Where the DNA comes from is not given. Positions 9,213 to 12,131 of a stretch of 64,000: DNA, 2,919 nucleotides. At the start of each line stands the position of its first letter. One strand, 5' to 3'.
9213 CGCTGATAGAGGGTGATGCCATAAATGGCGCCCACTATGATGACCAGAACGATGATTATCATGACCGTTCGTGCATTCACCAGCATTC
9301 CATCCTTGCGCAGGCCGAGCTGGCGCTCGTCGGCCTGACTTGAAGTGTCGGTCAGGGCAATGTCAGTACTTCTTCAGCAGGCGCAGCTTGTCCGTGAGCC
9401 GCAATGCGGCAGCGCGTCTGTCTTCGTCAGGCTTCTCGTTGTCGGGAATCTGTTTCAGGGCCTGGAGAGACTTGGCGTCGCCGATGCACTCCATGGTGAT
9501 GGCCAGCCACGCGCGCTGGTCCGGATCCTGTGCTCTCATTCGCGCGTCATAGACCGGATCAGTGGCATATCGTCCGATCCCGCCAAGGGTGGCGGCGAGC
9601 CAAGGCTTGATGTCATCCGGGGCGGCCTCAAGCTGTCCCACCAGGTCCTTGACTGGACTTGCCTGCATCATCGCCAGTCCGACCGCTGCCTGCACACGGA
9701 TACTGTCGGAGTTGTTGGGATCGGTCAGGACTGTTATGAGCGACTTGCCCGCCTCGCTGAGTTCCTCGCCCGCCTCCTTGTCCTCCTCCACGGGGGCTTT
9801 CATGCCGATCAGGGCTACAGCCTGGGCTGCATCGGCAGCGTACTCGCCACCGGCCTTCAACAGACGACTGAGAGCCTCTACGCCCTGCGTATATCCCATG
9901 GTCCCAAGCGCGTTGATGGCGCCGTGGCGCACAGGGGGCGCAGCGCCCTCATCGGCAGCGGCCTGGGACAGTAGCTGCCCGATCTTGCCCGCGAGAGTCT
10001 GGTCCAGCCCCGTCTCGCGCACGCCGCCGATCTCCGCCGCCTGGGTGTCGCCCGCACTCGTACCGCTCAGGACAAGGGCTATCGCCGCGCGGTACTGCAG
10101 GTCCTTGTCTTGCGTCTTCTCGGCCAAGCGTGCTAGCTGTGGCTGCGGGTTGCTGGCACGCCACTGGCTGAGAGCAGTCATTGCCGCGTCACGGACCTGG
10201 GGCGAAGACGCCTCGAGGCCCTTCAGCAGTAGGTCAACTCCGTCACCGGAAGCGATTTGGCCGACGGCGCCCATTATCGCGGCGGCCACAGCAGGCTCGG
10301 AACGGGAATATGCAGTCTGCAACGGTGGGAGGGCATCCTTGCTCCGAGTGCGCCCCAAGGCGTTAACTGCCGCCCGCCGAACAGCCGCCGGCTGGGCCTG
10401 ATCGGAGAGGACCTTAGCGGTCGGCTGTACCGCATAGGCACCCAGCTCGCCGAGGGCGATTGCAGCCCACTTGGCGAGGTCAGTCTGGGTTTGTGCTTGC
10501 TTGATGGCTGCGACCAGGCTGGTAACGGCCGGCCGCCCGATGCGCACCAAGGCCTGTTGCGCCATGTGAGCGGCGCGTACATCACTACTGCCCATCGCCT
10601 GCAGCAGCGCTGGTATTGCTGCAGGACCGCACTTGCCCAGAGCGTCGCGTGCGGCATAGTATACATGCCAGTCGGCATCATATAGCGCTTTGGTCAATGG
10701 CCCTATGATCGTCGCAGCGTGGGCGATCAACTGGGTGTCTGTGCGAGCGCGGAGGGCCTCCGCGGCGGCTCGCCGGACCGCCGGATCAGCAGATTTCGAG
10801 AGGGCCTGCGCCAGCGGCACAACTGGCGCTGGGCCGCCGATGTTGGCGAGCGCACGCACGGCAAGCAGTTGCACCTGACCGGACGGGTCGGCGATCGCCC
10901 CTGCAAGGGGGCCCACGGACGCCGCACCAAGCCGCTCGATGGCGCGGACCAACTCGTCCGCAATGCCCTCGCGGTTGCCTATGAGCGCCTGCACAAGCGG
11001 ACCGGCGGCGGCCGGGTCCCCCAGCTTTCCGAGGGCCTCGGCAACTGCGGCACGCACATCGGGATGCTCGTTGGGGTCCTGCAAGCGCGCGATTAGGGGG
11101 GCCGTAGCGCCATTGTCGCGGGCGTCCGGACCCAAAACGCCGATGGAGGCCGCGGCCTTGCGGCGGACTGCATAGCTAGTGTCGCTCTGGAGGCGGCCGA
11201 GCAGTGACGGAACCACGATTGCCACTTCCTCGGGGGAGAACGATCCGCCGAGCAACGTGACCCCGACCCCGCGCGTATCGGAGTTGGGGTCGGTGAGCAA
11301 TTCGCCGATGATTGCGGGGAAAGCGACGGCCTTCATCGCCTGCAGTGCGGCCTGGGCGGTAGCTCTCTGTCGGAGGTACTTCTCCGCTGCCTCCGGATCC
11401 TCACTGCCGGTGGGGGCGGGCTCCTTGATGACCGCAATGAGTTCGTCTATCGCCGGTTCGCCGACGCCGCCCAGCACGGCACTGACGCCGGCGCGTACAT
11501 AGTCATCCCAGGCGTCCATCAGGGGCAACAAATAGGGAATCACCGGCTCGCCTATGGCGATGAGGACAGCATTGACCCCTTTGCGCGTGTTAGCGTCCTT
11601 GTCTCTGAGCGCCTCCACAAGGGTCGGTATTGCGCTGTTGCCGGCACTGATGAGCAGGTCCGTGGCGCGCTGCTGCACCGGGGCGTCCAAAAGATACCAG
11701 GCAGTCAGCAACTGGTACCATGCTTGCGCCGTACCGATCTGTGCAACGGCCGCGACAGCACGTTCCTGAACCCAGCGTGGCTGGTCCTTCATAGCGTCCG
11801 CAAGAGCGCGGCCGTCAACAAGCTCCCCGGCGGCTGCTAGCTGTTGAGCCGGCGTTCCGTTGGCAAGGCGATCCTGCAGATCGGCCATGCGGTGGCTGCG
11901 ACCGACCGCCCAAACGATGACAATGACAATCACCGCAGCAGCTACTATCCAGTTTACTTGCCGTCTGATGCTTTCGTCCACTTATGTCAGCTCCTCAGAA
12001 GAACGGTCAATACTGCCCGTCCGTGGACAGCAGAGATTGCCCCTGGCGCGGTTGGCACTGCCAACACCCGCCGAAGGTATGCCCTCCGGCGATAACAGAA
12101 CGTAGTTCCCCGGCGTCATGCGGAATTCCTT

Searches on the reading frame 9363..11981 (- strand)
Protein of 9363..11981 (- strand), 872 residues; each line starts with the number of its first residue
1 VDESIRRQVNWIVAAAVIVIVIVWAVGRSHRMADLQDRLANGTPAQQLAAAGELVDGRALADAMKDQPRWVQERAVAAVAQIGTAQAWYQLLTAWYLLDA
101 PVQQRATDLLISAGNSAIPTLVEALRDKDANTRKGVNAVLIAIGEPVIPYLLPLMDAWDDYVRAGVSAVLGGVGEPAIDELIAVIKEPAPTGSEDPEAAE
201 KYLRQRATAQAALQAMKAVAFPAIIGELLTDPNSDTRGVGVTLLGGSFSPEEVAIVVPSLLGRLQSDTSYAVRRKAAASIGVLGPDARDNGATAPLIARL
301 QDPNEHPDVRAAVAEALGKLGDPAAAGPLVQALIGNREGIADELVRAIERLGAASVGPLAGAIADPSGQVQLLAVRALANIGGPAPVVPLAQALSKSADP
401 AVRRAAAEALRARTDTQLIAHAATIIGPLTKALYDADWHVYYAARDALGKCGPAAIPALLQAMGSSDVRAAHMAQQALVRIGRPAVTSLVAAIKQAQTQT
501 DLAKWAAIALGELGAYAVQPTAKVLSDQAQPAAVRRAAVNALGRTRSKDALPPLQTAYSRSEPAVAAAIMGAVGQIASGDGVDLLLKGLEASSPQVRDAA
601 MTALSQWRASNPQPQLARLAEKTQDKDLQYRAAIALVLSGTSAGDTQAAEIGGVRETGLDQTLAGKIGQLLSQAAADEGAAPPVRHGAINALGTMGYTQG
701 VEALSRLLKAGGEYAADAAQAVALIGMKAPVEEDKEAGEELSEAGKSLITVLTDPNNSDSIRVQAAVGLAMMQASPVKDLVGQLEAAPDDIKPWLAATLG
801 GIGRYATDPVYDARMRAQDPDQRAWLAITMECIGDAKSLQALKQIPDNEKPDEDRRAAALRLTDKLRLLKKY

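Call 12: search_protein_families(library=pfam, proteins=[window:9363-11981:-], max_evalue=0.001)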
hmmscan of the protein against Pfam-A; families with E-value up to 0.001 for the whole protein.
window:9363-11981:- (872 aa): 5 families
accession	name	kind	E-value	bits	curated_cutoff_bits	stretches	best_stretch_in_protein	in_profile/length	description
PF13646.12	HEAT_2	-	8.2e-61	202.7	27.7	7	258-335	2-73/88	HEAT repeats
PF02985.28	HEAT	-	1.4e-21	75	23.5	0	256-285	1-29/31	HEAT repeat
PF03130.22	HEAT_PBS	-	9.7e-17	60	20.9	1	309-333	1-25/27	PBS lyase HEAT-like repeat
PF13513.12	HEAT_EZ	-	2.7e-12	47.3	27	0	272-320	3-55/55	HEAT-like repeat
PF01347.28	Vitellogenin_N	-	4.6e-06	25.9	24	0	359-420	467-532/590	Lipoprotein amino terminal region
